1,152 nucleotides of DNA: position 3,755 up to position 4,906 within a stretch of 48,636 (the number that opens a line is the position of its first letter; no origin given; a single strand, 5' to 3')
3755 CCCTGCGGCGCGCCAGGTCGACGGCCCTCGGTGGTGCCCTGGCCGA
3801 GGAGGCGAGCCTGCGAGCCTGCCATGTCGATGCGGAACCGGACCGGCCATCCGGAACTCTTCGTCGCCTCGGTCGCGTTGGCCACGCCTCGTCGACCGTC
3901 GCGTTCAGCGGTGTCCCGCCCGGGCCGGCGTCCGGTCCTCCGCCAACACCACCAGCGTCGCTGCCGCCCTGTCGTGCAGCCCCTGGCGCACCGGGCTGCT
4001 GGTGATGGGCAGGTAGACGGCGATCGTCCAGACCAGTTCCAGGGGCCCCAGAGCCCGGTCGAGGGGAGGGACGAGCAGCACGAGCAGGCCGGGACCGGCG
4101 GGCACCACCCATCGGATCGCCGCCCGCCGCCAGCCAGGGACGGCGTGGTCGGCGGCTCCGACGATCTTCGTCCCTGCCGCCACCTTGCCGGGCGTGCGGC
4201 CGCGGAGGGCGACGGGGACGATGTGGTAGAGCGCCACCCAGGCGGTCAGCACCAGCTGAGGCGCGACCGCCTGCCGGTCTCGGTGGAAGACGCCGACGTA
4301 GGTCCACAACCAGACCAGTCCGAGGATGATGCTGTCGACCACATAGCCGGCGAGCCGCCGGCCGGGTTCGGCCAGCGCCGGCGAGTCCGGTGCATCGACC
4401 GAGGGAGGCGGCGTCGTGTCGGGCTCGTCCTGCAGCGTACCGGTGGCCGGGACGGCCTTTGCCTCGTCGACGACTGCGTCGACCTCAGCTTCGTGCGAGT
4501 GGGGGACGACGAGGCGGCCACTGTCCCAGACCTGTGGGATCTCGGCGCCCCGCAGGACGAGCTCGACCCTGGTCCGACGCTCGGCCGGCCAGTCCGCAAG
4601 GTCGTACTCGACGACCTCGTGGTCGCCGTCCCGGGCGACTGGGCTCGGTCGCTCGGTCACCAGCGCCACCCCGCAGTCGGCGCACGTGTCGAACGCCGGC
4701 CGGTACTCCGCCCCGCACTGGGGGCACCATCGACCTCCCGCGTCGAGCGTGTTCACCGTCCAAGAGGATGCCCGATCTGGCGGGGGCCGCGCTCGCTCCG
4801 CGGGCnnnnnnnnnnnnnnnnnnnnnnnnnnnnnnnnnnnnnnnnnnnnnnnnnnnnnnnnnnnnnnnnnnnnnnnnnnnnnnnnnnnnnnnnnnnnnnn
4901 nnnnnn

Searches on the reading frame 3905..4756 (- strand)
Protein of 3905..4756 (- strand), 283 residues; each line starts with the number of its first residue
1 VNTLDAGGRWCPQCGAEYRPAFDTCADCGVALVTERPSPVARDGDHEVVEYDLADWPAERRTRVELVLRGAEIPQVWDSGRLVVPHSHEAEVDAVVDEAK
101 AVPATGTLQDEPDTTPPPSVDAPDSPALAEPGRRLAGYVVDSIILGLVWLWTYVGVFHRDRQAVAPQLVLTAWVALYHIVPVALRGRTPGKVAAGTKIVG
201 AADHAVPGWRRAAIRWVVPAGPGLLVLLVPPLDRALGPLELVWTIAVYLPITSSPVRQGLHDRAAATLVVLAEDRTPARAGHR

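Call 53: search_protein_families(library=pfam, proteins=[window:3905-4756:-], max_evalue=0.001)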
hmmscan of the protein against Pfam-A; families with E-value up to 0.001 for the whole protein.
window:3905-4756:- (283 aa): 1 family
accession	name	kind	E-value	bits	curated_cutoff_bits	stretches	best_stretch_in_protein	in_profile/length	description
PF06271.18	RDD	-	1.2e-14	55.2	24.1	1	129-265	2-136/137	RDD family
